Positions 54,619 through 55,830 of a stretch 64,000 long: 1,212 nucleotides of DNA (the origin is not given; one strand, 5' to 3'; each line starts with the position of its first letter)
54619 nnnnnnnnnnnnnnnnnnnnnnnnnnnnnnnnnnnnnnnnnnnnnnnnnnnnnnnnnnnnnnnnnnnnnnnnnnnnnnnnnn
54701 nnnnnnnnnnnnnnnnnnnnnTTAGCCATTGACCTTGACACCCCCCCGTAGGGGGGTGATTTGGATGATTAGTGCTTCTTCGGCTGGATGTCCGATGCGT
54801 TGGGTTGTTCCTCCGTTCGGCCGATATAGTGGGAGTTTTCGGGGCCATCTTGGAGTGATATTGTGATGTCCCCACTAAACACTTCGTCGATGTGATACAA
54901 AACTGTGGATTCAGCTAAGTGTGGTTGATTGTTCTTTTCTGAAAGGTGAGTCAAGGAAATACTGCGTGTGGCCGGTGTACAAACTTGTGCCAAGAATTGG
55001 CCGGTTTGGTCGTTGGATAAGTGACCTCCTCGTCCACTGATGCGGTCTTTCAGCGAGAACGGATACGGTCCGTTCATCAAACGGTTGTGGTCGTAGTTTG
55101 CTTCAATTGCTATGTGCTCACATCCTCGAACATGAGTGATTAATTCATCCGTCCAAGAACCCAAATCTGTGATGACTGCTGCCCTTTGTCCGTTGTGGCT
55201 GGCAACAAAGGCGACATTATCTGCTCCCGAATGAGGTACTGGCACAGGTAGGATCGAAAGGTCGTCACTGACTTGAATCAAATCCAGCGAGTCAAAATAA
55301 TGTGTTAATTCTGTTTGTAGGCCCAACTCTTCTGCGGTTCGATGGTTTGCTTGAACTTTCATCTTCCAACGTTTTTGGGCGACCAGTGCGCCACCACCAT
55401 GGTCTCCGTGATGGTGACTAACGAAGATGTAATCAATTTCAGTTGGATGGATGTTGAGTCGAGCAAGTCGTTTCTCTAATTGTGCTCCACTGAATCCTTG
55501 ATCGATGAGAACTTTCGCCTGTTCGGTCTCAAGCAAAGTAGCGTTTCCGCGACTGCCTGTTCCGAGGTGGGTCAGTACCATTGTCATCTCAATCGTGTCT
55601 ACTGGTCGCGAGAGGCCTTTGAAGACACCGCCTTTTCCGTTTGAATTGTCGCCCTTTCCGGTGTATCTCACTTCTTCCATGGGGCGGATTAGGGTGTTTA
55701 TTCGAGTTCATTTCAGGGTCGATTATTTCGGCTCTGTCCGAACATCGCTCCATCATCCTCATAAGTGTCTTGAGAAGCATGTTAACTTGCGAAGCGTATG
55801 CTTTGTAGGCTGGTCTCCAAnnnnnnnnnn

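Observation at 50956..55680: Translationally coupled operon of three proteins with archaeal class-III (type IV pilin-like) N-termini, without assembly ATPase or platform genes nearby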

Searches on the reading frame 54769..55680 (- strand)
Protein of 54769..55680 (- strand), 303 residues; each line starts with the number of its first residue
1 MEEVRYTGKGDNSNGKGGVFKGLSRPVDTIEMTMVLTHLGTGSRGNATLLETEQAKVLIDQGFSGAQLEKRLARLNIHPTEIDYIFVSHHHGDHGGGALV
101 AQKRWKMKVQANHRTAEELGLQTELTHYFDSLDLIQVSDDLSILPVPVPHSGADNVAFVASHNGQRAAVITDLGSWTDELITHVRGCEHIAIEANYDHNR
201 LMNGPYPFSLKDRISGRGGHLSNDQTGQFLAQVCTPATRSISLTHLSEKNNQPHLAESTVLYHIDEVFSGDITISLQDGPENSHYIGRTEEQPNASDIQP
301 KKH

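Call 3: search_protein_families(library=pfam, proteins=[window:54769-55680:-], max_evalue=1)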
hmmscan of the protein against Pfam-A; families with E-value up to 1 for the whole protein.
window:54769-55680:- (303 aa): 6 families
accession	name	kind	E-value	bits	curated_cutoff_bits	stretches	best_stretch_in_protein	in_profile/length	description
PF12706.13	Lactamase_B_2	-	1.1e-14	54.9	27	1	57-238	3-192/200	Beta-lactamase superfamily domain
PF00753.33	Lactamase_B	-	1.5e-13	51.6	22.7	1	41-124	2-86/196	Metallo-beta-lactamase superfamily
PF16661.11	Lactamase_B_6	-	0.0015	18.4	27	1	49-103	1-59/193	Metallo-beta-lactamase superfamily domain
PF13483.12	Lactamase_B_3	-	0.024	15.1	24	1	46-102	8-57/160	Beta-lactamase superfamily domain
PF23023.1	Anti-Pycsar_Apyc1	-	0.026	14.4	50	1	45-108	20-80/250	Anti-Pycsar protein Apyc1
PF19583.5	ODP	-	0.034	14.4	27.2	1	46-116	4-76/194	ODP family beta lactamase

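Call 4: search_protein_families(library=ncbifam, proteins=[window:54769-55680:-], max_evalue=1)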
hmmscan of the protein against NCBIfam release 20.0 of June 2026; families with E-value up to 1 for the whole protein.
window:54769-55680:- (303 aa): 58 families (the best 25 are shown)
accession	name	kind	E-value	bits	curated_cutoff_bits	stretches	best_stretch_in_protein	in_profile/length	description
TIGR02651.1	RNase_Z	equivalog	7.8e-08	31.7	292.95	1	46-97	19-67/302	ribonuclease Z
NF033105.1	bla_subclass_B3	equivalog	1.2e-07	31.3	240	1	46-119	24-99/257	subclass B3 metallo-beta-lactamase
NF001911.0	PRK00685.1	equivalog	3.3e-07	30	144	1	47-121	10-80/228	metal-dependent hydrolase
NF000801.0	PRK00055.1-3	equivalog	5.9e-07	28.8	252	1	47-97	22-69/307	ribonuclease Z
NF012229.1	bla_class_B_core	domain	9e-07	29.2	100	1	48-124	18-93/139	metallo-beta-lactamase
NF000456.2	blaMSI-1_fam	exception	1.3e-06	27.9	550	1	42-109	44-114/289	MSI-1 family subclass B3 metallo-beta-lactamase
NF000405.1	HARLDQ_not_B3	exception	2.8e-06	27.1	350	1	19-121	15-118/267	HARLDQ motif MBL-fold protein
NF045584.1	cas14_MBL_CASP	equivalog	2.8e-06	26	800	1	44-96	13-65/612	type VII CRISPR-associated protein Cas14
TIGR03413.1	GSH_gloB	equivalog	6.6e-06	25.7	200.8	1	55-161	21-117/248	hydroxyacylglutathione hydrolase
NF047339.1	blaCSR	exception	1.5e-05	24.3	600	1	19-120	37-139/295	CSR family subclass B3 metallo-beta-lactamase-like protein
NF000805.0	PRK00055.2-3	equivalog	4.6e-05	22.8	416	1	46-97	23-71/307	ribonuclease Z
NF033106.1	blaL1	exception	5.8e-05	22.2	560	1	46-137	60-154/290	L1 family subclass B3 metallo-beta-lactamase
TIGR03675.1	arCOG00543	equivalog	0.00026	19.4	580.2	1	36-96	177-243/631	beta-CASP ribonuclease aCPSF1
NF047976.1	lactonase_AhlS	equivalog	0.00028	20.1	475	1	66-97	88-119/276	AhlS family quorum-quenching N-acyl homoserine lactonase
TIGR03307.1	PhnP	equivalog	0.00031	20.2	272.25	1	47-178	39-168/249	phosphonate metabolism protein PhnP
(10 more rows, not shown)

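Call 45: search_solved_structures(query=window:54769-55587:-, max_evalue=0.001)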
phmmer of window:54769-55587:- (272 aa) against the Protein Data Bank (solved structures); distinct sequences matched with E-value up to 0.001: 12.
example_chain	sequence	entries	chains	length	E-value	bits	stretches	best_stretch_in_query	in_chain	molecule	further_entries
6dr8_A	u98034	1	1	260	2.3e-06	30.6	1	9-90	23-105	Beta-lactamase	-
6nc5_A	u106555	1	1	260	3e-05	27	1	9-90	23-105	Beta-lactamase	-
6dqh_A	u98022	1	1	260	3.1e-05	26.9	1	9-90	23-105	Beta-lactamase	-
6u0y_A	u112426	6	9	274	0.00046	23.1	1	15-129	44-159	Putative metallo-beta-lactamase l1 (Beta-lactamase type ii) (Ec 3.5.2.6) (Penicillinase)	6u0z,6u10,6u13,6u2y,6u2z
6ua1_A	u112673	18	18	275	0.00046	23.1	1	15-129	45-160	Putative metallo-beta-lactamase l1 (Beta-lactamase type ii) (Ec 3.5.2.6) (Penicillinase)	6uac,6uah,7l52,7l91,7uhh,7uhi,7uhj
6dn4_A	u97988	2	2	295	0.00052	22.9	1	9-89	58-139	Beta-lactamase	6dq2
6uaf_A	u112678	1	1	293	0.00053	22.9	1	15-129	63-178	Putative metallo-beta-lactamase l1 (Beta-lactamase type ii) (Ec 3.5.2.6) (Penicillinase)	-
8hxe_A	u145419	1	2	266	0.00061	22.7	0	15-114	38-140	Metallo-beta-lactamase L1 type 3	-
8hxi_A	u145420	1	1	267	0.00062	22.7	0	15-114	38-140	Metallo-beta-lactamase L1 type 3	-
8hxi_B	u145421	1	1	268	0.00062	22.7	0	15-114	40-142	Metallo-beta-lactamase L1 type 3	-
1sml_A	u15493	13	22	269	0.00063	22.6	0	15-114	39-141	PROTEIN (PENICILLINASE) | Metallo-beta-lactamase L1 | Metallo-beta-lactamase L1 type 3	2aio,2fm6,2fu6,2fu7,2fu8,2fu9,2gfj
5evb_A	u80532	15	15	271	0.00064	22.6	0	15-114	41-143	Metallo-beta-lactamase L1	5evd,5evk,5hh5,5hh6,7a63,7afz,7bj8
